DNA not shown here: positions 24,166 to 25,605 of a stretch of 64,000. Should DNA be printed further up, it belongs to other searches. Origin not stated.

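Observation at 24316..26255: Translationally coupled two-gene cassette with no recognisable domains at the distal end of the defense island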

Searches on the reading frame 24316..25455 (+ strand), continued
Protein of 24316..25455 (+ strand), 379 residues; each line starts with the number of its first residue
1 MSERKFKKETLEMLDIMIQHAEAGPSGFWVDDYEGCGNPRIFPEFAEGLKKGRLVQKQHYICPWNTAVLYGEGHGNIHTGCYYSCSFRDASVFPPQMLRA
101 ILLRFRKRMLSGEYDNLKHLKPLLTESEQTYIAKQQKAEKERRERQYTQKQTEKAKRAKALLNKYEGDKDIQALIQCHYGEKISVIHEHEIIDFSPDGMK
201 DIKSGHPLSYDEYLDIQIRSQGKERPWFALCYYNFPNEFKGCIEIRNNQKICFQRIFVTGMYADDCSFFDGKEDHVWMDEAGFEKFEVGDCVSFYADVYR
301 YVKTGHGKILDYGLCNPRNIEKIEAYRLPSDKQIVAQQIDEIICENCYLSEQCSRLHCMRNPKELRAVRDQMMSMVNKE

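Call 64: fold_search(model_id=the predicted structure, library=viral)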
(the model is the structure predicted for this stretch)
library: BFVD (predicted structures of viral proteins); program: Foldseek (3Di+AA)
matches with E <= 10: 753; with E <= 0.001: 1
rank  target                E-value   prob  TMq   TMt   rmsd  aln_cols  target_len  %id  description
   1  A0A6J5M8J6            6.5e-04  0.99  0.14  0.35  10.6       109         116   12  Uncharacterized protein [uncultured Caudovirales phage]
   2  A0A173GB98            1.4e-03  1.00  0.16  0.46   7.9       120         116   18  (no name in the UniProt tables at hand)
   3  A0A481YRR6            1.5e-03  1.00  0.17  0.49   4.8       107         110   20  Uncharacterized protein [Marseillevirus LCMAC101]
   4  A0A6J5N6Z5            1.6e-03  0.99  0.16  0.43   7.2       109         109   11  Uncharacterized protein [uncultured Caudovirales phage]
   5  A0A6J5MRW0            1.6e-03  0.99  0.14  0.38  14.1       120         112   15  DUF3127 domain-containing protein [uncultured Caudovirales phage]
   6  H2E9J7                2.0e-03  0.80  0.12  0.11  13.1       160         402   10  ATP-dependent RecD2 DNA helicase-like helix-hairpin-helix domain-containing protein [Megavirus courdo7]
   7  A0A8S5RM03            2.5e-03  0.98  0.15  0.28   8.0       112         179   15  Single strand binding protein [virus sp. ctQiC1]
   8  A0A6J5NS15            2.9e-03  0.99  0.15  0.34   8.2       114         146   16  Ssb Single-stranded DNA-binding protein [uncultured Caudovirales phage]
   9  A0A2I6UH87            3.1e-03  0.95  0.15  0.31  11.6       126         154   13  Single-strand binding protein [Salinibacter phage M31CR41-2]
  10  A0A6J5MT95            3.1e-03  0.72  0.13  0.27  18.5       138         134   12  Single-stranded DNA-binding protein [uncultured Caudovirales phage]
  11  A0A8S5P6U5            3.9e-03  0.60  0.13  0.24  14.8       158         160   11  Single strand binding protein (Fragment) [Podoviridae sp. ctPr92]
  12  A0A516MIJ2            4.7e-03  0.98  0.16  0.35   9.1       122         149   12  (no name in the UniProt tables at hand)
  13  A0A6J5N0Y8            4.7e-03  0.93  0.13  0.38   7.8        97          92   12  DUF3127 domain-containing protein [uncultured Caudovirales phage]
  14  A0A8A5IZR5            5.2e-03  0.96  0.13  0.12  15.2       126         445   14  (no name in the UniProt tables at hand)
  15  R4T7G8                5.9e-03  0.63  0.13  0.14  13.2       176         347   14  (no name in the UniProt tables at hand)
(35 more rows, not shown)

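Call 68: search_protein_families(library=pfam, alignment_id=A4, max_evalue=0.00001)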
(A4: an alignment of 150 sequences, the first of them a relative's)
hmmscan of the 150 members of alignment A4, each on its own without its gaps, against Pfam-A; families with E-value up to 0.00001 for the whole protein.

A. member 1, L005:7095-7928:- (277 aa): 0 families

B. families by the number of members that match (of 150 scanned): 156 families (the first 25 are shown)
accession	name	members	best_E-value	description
PF01554.23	MatE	2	1.4e-33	MatE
PF13676.11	TIR_2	2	1.2e-31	TIR domain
PF01381.28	HTH_3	2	1.1e-13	Helix-turn-helix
PF01022.26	HTH_5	2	1.3e-10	Bacterial regulatory protein, arsR family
PF13412.12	HTH_24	2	3.9e-09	Winged helix-turn-helix DNA-binding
PF13240.11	Zn_Ribbon_1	2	4.8e-08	zinc-ribbon domain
PF12844.13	HTH_19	2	5.9e-08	Helix-turn-helix domain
PF01047.28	MarR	2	1.3e-07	MarR family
PF14057.11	GGGtGRT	1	4.3e-191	GGGtGRT protein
PF00909.26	Ammonium_transp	1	5.4e-121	Ammonium Transporter Family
PF02615.19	Ldh_2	1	1.2e-115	Malate/L-lactate dehydrogenase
PF00152.25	tRNA-synt_2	1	2.9e-96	tRNA synthetases class II (D, K and N)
PF01136.24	Peptidase_U32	1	5.2e-92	Peptidase family U32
PF00814.31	TsaD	1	6.8e-86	tRNA N6-adenosine threonylcarbamoyltransferase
PF00977.27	His_biosynth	1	3.6e-78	Histidine biosynthesis protein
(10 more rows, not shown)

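Call 69: search_protein_families(library=padloc, alignment_id=A4, max_evalue=1e-10)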
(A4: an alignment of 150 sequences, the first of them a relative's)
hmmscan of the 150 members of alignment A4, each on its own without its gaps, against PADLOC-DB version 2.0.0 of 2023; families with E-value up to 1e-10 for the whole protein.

A. member 1, L005:7095-7928:- (277 aa): 0 families

B. families by the number of members that match (of 150 scanned): 44 families (the first 25 are shown)
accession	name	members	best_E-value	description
PDLC03834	BnzB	1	9.8e-110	-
PDLC01734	typeIV_RecD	1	3.9e-95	RecD_0_IVD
PDLC04406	PDC-M09A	1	1.4e-73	-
PDLC04407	PDC-M09A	1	3.8e-72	-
PDLC05065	PDC-S68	1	2.7e-70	-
PDLC02806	SspH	1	1.4e-62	SspH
PDLC01148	RecD_like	1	2.3e-61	RecD/Tra ATPase fused to N-terminal HHH domain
PDLC05064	PDC-S68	1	1.5e-58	-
PDLC05066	PDC-S68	1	3.9e-56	-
PDLC02804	SspH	1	6.1e-48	SspH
PDLC04641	PDC-M42A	1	6.8e-39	-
PDLC04836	PDC-S04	1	1.5e-36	-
PDLC04837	PDC-S04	1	6.8e-35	-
PDLC04840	PDC-S04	1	5.9e-34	-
PDLC04832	PDC-S03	1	6e-34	-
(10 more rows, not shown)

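Call 74: find_related_loci(query=A3, collection=viral_contigs, flank=8000)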
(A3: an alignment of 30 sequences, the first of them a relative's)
Query A3 (243 aa) in viral_contigs; peptide patterns used: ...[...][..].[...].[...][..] (x = any residue, [..] = any of these).
3 stretches matched a pattern; 2 encode a relative of the query (tblastn E <= 1e-3); 2 distinct loci.
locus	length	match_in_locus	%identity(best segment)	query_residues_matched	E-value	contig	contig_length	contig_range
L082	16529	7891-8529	38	28-242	7e-43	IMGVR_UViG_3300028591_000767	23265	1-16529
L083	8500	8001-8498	39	48-216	9e-36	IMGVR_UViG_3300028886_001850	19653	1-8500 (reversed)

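Call 75: find_encoding_contigs(protein=P0370, flank=8000, max_places=3)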
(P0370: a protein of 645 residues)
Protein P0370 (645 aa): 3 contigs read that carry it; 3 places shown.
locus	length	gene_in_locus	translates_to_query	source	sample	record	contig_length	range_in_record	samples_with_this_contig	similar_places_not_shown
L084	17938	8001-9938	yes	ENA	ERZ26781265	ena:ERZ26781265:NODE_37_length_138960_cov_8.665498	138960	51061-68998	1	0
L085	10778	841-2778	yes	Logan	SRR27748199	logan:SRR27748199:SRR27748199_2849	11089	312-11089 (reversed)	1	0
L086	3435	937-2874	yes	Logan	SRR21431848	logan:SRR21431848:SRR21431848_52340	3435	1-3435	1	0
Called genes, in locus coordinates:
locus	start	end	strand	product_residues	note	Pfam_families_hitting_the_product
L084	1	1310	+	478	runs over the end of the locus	-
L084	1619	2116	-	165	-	-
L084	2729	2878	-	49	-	-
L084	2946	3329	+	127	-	-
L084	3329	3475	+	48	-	-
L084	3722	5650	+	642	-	PF17191:RecG_wedge, PF00270:DEAD, PF04851:ResIII, PF00271:Helicase_C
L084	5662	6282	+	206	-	-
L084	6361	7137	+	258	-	-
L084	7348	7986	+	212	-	-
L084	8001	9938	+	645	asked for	PF04055:Radical_SAM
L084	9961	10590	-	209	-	-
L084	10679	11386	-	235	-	PF01996:F420_ligase (faint)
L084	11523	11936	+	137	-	-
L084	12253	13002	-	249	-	-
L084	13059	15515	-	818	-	PF14490:HHH_RecD2, PF13086:AAA_11 (faint), PF13604:AAA_30, PF01443:Viral_helicase1 (faint), PF13245:AAA_19, PF18335:SH3_13 (weak), PF13538:UvrD_C_2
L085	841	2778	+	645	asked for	PF04055:Radical_SAM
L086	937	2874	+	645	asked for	PF04055:Radical_SAM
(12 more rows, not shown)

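Call 79: find_encoding_contigs(protein=P0320, flank=8000, max_places=3)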
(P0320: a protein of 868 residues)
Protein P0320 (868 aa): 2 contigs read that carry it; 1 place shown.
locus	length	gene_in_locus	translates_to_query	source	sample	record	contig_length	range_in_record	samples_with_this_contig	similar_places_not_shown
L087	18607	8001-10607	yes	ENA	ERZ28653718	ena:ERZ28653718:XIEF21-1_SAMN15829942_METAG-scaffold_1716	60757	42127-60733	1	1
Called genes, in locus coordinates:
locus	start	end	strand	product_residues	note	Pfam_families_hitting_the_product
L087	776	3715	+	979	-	PF06634:DUF1156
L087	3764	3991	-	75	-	-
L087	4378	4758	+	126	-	-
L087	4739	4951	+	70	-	-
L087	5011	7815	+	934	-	PF13091:PLDc_2, PF04851:ResIII, PF00176:SNF2-rel_dom, PF00271:Helicase_C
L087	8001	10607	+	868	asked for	PF04055:Radical_SAM, PF01381:HTH_3, PF12844:HTH_19 (faint), PF13560:HTH_31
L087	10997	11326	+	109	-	-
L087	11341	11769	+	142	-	-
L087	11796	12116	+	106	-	-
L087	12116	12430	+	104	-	-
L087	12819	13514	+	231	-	-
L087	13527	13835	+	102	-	PF20274:cREC_REC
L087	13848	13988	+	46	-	-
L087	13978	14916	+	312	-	-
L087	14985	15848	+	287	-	-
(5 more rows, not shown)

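Call 81: find_encoding_contigs(protein=P0354, flank=8000, max_places=3)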
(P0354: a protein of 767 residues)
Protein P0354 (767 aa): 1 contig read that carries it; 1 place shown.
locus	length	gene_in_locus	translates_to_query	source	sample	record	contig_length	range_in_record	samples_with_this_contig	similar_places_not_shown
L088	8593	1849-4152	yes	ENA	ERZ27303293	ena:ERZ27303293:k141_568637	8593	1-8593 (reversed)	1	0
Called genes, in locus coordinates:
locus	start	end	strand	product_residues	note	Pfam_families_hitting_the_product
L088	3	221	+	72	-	?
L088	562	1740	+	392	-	PF01381:HTH_3, PF12844:HTH_19, PF13560:HTH_31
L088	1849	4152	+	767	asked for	PF04055:Radical_SAM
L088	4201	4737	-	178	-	-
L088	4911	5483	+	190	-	-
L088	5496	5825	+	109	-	-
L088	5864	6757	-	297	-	PF01156:IU_nuc_hydro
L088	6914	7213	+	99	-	-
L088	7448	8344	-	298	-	PF01545:Cation_efflux, PF16916:ZT_dimer (weak)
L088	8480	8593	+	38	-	?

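Call 92: search_protein_families(library=padloc, alignment_id=A6, max_evalue=1e-10)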
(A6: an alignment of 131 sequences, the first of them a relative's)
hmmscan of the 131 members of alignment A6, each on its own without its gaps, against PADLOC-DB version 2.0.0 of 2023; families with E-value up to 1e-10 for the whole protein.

A. member 1, L005:1-1621:- (540 aa): 0 families

B. families by the number of members that match (of 131 scanned): 84 families (the first 25 are shown)
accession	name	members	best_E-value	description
PDLC02926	HTH_VI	2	5.4e-11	-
PDLC05014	PDC-S41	1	4.5e-246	-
PDLC04838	PDC-S04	1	4.2e-67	-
PDLC03927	PsyrA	1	1.2e-49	-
PDLC02843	DpdE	1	2.8e-35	DpdE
PDLC04839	PDC-S04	1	6.8e-35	-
PDLC02840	DpdE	1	3.3e-34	DpdE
PDLC04053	PD-T4-6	1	4.6e-33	-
PDLC04042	PD-T4-6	1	1.6e-31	-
PDLC04138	mad6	1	1.7e-30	mads_6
PDLC04047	PD-T4-6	1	1.7e-29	-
PDLC04060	PD-T4-6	1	1.2e-28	-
PDLC04041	PD-T4-6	1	1.4e-28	-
PDLC04043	PD-T4-6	1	5.9e-28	-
PDLC02841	DpdE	1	1.3e-27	DpdE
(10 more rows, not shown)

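Call 94: search_protein_families(library=pfam, proteins=[P0348, P0365, P0375, P0364, P0387, P0322, P0384, P0317, P0278, P0276], max_evalue=1)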
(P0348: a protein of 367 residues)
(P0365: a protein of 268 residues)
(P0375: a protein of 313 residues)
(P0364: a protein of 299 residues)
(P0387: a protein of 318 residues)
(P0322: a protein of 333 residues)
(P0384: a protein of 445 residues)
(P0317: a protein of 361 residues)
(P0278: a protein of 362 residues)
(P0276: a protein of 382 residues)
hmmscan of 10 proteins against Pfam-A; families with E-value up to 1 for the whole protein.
P0348 (367 aa): 1 family
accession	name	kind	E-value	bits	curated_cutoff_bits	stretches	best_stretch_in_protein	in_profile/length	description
PF22937.1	PDXDC1-like_cen2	-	0.14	12.7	29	1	51-93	16-57/104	PDXDC1-like second central domain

P0365 (268 aa): 2 families
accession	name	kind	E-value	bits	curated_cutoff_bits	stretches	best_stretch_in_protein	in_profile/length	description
PF16686.11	POT1PC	-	0.06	13.7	27.2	0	161-201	81-122/155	ssDNA-binding domain of telomere protection protein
PF00924.24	MS_channel_2nd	-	0.3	11.6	20.2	0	117-135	21-39/68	Mechanosensitive ion channel, beta-domain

P0375 (313 aa): 0 families

P0364 (299 aa): 0 families

P0387 (318 aa): 0 families

P0322 (333 aa): 0 families

P0384 (445 aa): 0 families

P0317 (361 aa): 1 family
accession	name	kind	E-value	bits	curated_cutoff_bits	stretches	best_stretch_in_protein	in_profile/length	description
PF25505.1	ARM_CPL3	-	0.065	13.6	26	1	189-241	61-111/122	CPL3 ARM repeat domain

P0278 (362 aa): 2 families
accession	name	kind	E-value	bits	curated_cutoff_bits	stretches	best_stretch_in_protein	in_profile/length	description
PF03411.18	Peptidase_M74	-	0.13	12.3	25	1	110-141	142-174/240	Penicillin-insensitive murein endopeptidase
PF20592.3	pAdhesive_10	-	0.17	12.5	27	1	234-310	29-104/167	Putative adhesin domain (group 10)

P0276 (382 aa): 1 family
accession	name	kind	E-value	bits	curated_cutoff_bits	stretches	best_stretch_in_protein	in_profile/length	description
PF24165.1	TMP_C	-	0.057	13.9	27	0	206-222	1-17/36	Tape measure protein C-terminal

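Call 104: find_encoding_contigs(protein=P0001, flank=3000, max_places=2)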
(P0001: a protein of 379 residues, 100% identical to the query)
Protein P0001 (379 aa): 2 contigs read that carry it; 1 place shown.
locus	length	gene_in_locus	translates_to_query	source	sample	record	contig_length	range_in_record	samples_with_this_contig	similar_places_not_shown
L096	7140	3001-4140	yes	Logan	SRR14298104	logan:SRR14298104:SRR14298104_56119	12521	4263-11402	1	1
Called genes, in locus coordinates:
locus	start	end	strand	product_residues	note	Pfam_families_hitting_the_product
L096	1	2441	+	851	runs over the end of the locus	PF03235:GmrSD_N, PF07510:GmrSD_C, PF14088:DUF4268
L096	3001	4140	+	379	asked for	-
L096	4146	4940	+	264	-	-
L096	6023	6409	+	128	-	-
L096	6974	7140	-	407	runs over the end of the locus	PF00999:Na_H_Exchanger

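Call 105: find_encoding_contigs(protein=P0016, flank=8000, max_places=2)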
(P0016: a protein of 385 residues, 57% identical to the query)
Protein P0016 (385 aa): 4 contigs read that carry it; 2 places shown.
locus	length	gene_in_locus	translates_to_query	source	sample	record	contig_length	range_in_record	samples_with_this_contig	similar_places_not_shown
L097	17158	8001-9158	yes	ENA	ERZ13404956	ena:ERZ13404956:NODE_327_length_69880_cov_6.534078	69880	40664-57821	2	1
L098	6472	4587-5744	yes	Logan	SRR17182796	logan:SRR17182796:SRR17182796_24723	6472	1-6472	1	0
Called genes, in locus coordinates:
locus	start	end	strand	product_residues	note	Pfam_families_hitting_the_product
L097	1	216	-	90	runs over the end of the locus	-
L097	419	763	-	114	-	PF02452:PemK_toxin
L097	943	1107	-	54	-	-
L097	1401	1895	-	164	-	-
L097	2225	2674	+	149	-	-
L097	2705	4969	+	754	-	PF04851:ResIII, PF00270:DEAD, PF18766:SWI2_SNF2, PF00271:Helicase_C, PF01844:HNH, PF14279:HNH_5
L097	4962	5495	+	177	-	-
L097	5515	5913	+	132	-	-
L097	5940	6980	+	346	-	PF04471:Mrr_cat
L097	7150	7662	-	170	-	PF07799:DUF1643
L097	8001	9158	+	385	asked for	-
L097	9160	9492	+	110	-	-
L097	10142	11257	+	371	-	-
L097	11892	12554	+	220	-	PF00239:Resolvase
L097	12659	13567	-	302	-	-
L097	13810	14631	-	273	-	PF12957:DUF3846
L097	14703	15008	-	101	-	-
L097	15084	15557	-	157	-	-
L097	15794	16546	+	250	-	-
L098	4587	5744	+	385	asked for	-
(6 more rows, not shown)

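Call 108: search_solved_structures(query=A3, max_evalue=10)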
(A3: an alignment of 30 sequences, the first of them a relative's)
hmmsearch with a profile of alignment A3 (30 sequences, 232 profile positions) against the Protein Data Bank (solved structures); distinct sequences matched with E-value up to 10: 3.
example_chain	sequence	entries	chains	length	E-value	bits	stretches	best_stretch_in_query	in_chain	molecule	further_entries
9iuw_A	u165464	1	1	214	0.072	15.6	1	111-143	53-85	Partial alanyl-tRNA synthetase matches COOH terminus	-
2e1b_A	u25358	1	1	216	0.077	15.5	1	76-143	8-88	216aa long hypothetical alanyl-tRNA synthetase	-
3gj7_B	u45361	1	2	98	4.3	9.8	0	189-220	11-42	Nuclear pore complex protein Nup153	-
